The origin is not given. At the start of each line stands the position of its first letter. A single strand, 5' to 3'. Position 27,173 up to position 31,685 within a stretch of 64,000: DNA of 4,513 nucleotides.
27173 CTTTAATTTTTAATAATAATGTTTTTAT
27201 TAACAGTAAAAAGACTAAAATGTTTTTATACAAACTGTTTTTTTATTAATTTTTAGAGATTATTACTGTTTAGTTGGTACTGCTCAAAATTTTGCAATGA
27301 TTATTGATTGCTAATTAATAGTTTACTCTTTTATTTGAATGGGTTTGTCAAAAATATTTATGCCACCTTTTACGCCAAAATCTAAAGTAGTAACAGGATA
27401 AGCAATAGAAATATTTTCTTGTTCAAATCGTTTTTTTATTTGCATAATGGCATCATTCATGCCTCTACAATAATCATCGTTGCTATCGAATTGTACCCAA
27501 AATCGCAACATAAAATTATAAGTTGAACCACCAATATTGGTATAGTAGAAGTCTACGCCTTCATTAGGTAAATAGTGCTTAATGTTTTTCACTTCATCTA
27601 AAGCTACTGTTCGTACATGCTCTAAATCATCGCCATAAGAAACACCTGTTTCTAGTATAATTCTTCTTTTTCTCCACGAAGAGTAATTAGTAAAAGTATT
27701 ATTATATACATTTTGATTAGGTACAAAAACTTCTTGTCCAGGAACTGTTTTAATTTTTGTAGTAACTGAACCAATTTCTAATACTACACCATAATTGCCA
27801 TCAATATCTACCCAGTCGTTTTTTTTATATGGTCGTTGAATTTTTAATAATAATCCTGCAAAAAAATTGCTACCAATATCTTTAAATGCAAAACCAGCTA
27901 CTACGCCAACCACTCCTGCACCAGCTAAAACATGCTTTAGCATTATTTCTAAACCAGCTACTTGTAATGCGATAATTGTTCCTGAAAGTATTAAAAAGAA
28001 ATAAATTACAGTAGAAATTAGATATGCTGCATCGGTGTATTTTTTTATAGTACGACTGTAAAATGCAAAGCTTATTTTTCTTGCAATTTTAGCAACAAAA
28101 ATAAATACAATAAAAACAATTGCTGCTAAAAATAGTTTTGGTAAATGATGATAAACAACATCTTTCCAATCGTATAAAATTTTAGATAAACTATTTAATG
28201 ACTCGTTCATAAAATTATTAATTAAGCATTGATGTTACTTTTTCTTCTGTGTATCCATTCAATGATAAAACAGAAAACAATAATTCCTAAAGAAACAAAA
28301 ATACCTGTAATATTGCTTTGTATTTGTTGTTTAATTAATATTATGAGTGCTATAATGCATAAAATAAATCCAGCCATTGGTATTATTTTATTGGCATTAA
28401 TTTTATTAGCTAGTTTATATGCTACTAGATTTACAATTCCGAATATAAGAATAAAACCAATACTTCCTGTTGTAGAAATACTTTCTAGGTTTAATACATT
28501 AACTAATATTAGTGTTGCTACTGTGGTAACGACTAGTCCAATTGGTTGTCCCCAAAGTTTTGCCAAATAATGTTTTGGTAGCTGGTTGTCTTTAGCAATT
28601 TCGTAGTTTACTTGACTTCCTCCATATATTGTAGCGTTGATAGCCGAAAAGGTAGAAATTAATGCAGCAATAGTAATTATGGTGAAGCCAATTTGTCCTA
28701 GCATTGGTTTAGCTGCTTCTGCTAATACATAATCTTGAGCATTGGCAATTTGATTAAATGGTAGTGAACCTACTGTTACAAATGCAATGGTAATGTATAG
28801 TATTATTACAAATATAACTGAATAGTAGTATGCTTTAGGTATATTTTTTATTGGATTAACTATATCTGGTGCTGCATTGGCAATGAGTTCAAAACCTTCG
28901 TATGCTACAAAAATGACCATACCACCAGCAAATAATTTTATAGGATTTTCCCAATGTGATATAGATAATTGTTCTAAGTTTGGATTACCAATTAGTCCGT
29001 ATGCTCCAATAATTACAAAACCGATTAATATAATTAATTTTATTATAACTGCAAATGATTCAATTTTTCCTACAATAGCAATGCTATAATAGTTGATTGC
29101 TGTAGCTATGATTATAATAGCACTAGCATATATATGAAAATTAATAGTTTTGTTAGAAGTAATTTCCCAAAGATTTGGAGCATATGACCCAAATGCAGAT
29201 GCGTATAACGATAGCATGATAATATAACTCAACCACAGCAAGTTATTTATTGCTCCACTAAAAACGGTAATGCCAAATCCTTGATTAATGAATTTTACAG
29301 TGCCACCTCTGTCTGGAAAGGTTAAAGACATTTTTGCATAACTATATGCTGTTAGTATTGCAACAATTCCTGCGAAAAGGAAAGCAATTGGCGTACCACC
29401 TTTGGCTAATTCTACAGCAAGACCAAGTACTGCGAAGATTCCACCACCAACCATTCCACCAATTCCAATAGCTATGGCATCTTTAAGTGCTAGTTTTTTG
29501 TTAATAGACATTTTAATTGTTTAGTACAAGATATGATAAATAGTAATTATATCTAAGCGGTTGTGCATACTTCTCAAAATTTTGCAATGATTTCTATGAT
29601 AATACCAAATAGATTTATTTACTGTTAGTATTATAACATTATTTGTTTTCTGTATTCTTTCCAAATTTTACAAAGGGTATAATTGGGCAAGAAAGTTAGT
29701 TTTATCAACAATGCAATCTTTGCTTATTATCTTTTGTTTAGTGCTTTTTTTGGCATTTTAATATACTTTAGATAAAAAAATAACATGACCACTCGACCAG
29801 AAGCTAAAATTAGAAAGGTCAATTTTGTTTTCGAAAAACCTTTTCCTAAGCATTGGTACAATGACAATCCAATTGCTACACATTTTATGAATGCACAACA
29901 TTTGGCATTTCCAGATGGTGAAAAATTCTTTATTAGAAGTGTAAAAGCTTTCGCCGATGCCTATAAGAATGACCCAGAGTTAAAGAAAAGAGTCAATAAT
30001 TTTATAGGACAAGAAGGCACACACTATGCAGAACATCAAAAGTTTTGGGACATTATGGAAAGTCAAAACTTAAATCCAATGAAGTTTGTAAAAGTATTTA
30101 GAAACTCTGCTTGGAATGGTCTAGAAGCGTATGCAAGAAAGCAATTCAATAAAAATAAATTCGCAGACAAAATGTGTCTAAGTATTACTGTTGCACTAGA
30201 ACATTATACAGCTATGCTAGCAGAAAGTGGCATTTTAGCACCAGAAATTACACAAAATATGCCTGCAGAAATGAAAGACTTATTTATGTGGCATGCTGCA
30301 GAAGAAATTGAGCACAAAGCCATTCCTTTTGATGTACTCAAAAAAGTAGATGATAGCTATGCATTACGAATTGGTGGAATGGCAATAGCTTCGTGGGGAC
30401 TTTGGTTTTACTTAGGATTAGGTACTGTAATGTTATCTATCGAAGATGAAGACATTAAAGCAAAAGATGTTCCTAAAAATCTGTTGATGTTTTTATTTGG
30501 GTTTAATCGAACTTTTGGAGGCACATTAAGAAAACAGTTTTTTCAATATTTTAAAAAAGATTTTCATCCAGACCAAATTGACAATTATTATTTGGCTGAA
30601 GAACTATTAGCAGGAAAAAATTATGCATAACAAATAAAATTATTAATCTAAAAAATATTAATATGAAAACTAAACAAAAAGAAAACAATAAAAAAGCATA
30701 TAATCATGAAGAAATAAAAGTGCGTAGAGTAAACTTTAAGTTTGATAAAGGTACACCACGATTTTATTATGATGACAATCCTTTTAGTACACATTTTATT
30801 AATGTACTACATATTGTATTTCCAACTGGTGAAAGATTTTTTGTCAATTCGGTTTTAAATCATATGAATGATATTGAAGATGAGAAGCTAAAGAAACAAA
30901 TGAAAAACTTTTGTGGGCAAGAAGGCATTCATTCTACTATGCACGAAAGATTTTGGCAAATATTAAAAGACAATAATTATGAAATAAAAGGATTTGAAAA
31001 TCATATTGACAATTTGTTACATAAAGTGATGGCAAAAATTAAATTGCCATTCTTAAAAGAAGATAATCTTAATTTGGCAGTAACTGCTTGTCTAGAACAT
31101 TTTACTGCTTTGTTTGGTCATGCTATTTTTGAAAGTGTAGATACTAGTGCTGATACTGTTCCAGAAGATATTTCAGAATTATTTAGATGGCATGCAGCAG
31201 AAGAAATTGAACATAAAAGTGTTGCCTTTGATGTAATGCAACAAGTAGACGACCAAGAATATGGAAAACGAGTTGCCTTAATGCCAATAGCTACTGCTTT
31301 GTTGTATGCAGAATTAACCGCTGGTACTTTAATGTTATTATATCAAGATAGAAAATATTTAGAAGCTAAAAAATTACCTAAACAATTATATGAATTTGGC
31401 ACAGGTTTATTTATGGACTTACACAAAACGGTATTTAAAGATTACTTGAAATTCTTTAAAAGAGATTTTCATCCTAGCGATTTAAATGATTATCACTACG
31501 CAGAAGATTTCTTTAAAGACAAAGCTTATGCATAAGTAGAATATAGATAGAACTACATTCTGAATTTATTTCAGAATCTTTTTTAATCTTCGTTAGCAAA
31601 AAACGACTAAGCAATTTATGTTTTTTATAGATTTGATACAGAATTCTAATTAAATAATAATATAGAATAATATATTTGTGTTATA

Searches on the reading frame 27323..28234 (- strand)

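Call 71: search_protein_families(library=pfam, proteins=[window:27323-28234:-], max_evalue=0.001)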
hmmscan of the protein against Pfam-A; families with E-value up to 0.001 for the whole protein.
window:27323-28234:- (303 aa): 3 families
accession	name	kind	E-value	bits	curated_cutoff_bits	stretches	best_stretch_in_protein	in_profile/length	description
PF00924.24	MS_channel_2nd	-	2.3e-16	60.1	20.2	1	120-185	2-67/68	Mechanosensitive ion channel, beta-domain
PF21082.3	MS_channel_3rd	-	3.3e-08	34.3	21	1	194-277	3-88/88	Mechanosensitive ion channel MscS, C-terminal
PF05552.17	MS_channel_1st_1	-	0.0004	20.6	22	1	31-54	14-37/50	Mechanosensitive ion channel, conserved TM helix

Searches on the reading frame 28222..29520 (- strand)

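Call 71: search_protein_families(library=pfam, proteins=[window:28222-29520:-], max_evalue=0.001)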
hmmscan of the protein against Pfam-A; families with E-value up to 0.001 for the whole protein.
window:28222-29520:- (432 aa): 2 families
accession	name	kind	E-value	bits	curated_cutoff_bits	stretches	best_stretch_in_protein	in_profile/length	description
PF13520.12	AA_permease_2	-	3.6e-37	128.7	27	1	12-396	3-403/427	Amino acid permease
PF00324.27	AA_permease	-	5.5e-35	121.4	24.6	1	15-423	2-455/470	Amino acid permease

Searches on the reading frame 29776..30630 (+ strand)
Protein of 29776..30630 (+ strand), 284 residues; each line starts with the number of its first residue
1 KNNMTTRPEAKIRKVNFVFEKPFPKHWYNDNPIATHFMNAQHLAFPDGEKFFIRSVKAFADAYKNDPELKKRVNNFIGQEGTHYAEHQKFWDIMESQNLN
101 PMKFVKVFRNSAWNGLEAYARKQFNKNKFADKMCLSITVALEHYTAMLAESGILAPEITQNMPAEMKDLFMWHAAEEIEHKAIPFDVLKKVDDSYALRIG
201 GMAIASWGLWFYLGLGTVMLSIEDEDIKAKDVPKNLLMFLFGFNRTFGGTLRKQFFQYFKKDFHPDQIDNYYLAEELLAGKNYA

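Call 71: search_protein_families(library=pfam, proteins=[window:29776-30630:+], max_evalue=0.001)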
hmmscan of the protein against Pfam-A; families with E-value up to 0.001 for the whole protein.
window:29776-30630:+ (284 aa): 1 family
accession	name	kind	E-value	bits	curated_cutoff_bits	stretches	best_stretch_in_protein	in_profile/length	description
PF10118.14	Metal_hydrol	-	2.5e-73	247.2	33.2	1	12-269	2-247/247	Predicted metal-dependent hydrolase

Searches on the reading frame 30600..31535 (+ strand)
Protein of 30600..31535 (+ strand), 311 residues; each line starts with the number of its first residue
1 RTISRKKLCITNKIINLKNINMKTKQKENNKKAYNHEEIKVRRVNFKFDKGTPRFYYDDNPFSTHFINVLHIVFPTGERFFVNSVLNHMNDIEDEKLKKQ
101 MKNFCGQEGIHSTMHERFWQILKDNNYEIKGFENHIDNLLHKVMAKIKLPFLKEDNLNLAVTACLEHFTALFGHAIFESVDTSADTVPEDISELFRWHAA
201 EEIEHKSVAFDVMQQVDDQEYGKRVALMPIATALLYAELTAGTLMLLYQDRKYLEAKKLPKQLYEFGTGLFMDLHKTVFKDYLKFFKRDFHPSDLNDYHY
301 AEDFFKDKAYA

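Call 71: search_protein_families(library=pfam, proteins=[window:30600-31535:+], max_evalue=0.001)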
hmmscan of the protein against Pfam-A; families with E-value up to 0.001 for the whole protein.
window:30600-31535:+ (311 aa): 2 families
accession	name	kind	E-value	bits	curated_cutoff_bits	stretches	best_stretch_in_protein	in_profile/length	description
PF10118.14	Metal_hydrol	-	7.9e-71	239.1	33.2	1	40-294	1-245/247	Predicted metal-dependent hydrolase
PF02915.23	Rubrerythrin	-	0.00059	20.7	22.8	0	174-220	14-60/137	Rubrerythrin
